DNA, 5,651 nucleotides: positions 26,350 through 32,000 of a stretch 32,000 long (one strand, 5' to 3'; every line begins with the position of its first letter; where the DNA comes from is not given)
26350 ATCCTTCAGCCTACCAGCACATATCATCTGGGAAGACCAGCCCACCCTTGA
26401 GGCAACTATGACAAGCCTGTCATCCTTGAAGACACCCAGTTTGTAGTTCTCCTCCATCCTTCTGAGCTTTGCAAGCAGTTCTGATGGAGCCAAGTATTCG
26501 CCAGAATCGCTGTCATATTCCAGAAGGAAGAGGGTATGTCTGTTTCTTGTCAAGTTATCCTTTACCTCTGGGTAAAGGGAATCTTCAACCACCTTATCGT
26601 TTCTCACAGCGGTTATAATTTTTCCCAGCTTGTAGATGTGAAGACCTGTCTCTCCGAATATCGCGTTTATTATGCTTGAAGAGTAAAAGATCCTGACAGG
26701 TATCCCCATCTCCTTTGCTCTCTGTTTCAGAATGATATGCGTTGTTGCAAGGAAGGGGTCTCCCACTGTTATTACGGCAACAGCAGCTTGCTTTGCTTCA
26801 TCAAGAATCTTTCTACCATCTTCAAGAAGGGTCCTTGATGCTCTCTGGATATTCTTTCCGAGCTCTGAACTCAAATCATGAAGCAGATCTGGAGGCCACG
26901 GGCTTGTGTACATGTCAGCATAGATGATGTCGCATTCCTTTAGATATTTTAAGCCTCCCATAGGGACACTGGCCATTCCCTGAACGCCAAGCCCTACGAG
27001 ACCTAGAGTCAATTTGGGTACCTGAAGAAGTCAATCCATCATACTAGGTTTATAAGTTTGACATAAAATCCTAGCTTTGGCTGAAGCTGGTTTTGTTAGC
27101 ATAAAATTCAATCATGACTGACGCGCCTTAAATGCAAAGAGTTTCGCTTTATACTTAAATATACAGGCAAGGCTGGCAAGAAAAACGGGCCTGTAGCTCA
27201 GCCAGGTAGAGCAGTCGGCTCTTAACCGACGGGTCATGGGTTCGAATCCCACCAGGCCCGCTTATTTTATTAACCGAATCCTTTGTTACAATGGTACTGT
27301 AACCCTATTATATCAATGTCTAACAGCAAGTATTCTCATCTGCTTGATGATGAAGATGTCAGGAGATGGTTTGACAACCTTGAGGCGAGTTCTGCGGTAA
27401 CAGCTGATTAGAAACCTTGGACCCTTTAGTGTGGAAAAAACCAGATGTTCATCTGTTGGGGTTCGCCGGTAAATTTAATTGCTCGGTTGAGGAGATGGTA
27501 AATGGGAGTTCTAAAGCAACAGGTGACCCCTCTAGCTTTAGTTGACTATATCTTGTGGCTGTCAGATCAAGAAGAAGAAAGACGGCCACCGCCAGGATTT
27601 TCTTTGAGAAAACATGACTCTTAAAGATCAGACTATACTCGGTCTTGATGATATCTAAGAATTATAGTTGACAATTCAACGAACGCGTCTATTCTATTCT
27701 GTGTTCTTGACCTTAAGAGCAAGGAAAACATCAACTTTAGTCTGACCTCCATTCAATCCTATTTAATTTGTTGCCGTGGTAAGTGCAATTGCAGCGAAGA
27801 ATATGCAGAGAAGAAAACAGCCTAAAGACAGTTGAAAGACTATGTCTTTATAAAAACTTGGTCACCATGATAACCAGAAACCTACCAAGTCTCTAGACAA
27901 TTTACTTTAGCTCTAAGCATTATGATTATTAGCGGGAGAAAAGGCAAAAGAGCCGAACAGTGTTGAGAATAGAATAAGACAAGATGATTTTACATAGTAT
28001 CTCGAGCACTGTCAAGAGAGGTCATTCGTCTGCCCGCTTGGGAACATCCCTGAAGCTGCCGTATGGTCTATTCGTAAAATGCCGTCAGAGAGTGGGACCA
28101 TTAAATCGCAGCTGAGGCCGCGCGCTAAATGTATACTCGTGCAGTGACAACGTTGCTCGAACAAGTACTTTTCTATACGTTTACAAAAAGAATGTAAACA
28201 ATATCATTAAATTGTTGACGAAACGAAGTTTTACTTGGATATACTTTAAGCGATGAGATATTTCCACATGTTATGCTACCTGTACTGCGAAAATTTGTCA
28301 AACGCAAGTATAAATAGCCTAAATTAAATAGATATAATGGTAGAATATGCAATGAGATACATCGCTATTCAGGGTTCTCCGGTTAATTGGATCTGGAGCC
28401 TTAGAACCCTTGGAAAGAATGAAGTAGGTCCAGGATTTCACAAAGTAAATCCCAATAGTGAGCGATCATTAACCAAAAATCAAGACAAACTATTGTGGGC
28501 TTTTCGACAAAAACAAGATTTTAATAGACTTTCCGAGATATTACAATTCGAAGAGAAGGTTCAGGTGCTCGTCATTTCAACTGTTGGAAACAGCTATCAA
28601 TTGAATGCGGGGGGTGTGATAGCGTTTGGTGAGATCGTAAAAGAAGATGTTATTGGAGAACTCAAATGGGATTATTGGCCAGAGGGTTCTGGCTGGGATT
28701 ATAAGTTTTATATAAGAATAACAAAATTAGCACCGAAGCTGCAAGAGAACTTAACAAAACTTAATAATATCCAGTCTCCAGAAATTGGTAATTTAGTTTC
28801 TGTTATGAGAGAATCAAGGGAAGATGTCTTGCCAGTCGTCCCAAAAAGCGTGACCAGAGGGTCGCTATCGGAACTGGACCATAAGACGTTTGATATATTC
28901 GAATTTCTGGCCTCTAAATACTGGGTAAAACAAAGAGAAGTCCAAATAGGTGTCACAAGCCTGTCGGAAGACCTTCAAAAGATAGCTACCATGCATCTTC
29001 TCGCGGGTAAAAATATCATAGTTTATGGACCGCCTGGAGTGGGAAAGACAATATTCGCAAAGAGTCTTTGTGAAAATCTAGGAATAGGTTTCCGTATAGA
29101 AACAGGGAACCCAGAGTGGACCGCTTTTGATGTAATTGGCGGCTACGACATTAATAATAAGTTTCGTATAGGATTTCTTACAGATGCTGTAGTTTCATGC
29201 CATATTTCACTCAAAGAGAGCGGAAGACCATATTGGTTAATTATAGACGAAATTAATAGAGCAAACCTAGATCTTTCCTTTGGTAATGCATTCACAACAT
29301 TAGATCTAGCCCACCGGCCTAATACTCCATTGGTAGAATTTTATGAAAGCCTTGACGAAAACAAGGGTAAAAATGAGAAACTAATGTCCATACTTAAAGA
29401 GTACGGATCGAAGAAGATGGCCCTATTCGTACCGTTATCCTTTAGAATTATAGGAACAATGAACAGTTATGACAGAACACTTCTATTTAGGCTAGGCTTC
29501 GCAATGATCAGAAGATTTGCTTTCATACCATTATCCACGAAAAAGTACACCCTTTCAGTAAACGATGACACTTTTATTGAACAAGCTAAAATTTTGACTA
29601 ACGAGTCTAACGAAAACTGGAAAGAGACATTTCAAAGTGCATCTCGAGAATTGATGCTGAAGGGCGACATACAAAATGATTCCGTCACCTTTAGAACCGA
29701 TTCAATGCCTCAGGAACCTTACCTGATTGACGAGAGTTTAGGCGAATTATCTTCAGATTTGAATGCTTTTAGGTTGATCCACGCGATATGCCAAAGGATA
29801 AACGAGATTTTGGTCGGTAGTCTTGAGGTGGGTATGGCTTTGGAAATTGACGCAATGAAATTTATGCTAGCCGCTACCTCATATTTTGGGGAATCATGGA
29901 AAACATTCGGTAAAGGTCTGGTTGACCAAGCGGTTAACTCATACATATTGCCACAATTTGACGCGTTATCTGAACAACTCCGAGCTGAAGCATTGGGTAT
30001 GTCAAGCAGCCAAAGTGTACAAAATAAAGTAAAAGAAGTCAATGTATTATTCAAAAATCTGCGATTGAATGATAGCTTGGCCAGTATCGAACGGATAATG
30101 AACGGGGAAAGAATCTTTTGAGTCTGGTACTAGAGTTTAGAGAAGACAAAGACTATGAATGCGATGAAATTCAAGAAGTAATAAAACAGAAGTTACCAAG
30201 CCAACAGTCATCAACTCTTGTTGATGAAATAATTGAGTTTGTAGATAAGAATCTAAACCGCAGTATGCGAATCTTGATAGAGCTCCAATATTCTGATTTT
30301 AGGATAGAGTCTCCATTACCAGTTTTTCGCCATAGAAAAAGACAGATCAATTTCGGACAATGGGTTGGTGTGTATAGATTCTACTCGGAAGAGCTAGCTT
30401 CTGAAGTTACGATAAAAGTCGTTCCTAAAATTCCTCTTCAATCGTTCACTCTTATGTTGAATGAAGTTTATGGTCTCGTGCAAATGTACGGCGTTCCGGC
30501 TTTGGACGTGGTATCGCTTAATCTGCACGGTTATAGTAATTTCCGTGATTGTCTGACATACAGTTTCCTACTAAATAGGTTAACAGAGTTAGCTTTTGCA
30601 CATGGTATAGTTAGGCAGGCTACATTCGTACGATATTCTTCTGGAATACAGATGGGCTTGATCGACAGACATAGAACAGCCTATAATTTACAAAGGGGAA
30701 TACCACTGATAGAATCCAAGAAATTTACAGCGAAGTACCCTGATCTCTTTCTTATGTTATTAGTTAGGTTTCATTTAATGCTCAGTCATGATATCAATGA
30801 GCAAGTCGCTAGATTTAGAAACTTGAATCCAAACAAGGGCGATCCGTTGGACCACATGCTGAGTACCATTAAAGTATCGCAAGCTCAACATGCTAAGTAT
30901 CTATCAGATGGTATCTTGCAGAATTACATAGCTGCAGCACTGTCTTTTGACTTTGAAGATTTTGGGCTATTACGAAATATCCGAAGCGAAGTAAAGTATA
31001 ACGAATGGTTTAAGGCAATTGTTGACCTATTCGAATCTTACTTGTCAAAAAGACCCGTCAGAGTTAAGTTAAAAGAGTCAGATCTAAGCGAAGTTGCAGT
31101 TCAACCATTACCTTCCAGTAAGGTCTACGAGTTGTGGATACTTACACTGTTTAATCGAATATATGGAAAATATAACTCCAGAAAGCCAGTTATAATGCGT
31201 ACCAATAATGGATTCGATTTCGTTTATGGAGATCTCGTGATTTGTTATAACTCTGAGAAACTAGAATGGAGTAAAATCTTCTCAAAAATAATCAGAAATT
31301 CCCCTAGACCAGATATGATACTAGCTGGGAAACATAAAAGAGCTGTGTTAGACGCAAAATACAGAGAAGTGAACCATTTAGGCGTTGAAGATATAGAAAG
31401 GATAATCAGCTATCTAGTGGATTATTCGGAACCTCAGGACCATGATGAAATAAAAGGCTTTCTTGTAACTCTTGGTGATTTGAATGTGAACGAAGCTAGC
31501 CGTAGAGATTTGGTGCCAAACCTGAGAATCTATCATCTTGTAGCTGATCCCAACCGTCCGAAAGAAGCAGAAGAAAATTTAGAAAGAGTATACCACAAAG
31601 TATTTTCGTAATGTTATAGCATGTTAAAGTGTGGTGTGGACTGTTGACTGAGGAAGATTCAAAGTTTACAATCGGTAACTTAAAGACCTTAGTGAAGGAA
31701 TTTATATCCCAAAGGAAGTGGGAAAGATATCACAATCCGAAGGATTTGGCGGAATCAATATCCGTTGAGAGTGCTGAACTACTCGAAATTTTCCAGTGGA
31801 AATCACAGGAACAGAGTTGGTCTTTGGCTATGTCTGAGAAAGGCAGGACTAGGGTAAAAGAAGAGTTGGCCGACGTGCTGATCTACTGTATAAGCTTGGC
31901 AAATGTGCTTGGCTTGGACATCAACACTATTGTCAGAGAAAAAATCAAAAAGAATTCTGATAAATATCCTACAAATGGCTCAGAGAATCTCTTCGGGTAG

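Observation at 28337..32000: Compact three-gene cassette: reader-domain McrB-like GTPase + McrC-like nuclease + DCTPP1-type dCTP pyrophosphatase, a candidate two-pronged defence against cytosine-modified viruses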

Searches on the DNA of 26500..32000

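Call 95: search_rna_families(source=window, start=26500, end=32000, threshold=evalue, max_evalue=0.1)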
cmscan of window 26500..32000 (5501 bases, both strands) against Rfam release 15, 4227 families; matches with E-value up to 0.1: 1.
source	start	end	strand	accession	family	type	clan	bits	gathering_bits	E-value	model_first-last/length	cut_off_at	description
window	27187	27260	+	RF00005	tRNA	Gene; tRNA;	CL00001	64.4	29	9.2e-13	1-71/71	no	tRNA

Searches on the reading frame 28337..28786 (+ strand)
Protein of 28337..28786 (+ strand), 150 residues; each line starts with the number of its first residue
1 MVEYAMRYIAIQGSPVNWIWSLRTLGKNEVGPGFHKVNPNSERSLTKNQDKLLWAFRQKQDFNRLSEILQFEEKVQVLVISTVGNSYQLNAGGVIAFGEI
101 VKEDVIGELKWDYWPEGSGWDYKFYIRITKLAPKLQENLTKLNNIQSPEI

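Call 70: search_solved_structures(query=A6, max_evalue=10, show_alignments=3)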
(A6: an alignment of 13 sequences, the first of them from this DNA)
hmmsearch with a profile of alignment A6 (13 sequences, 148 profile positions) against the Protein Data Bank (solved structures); distinct sequences matched with E-value up to 10: 3.
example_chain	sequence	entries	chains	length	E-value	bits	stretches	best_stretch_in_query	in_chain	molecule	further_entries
1wmm_A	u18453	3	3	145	0.2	14.7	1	57-140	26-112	Hypothetical UPF0310 protein PH1033 | UPF0310 protein PH1033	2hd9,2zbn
9x3j_A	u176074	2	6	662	0.82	12.7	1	68-130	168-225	Envelope glycoprotein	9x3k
5hu4_A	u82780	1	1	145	1.4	12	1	66-113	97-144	Cysteine protease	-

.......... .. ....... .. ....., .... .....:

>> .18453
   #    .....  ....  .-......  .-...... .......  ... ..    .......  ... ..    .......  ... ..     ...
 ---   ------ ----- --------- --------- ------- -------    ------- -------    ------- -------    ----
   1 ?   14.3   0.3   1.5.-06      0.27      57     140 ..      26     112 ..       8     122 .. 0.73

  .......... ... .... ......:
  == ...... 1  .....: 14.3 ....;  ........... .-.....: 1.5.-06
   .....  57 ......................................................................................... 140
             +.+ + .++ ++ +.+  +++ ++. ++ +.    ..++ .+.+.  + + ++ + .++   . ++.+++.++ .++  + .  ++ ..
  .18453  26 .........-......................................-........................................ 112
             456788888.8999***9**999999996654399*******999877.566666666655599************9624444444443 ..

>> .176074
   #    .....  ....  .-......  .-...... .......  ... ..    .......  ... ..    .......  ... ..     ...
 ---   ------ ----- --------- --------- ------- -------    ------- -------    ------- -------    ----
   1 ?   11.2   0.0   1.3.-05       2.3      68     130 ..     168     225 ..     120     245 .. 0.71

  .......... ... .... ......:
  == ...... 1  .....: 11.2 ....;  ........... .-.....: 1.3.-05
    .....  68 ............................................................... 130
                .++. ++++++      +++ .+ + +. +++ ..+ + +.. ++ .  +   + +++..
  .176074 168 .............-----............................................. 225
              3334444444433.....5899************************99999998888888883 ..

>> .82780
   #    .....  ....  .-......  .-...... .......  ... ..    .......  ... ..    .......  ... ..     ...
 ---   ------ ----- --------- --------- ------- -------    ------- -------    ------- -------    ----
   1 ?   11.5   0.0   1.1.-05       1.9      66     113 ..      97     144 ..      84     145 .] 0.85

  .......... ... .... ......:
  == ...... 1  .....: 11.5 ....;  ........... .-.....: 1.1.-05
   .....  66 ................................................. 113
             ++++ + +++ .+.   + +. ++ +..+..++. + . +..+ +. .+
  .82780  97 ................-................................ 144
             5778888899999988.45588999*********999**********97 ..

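Call 71: search_protein_families(library=pfam, alignment_id=A6, max_evalue=1)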
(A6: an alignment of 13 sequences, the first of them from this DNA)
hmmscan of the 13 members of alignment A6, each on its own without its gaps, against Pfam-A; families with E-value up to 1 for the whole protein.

A. member 1, seq(150 aa): 0 families

B. families by the number of members that match (of 13 scanned): 2 families
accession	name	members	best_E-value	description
PF01878.24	EVE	4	0.00016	EVE domain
PF18503.7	RPN6_C_helix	1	0.19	26S proteasome subunit RPN6 C-terminal helix domain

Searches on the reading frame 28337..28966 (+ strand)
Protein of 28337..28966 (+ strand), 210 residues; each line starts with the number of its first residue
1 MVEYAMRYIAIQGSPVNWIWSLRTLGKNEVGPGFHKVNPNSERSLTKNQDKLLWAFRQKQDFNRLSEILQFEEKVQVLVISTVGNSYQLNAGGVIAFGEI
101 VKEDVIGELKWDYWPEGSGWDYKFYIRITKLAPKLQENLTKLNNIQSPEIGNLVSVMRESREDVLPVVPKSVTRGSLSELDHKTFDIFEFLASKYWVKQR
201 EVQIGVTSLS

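Call 28: search_protein_families(library=pfam, proteins=[window:28337-28966:+], max_evalue=1)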
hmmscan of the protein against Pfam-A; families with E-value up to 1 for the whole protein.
window:28337-28966:+ (210 aa): 0 families
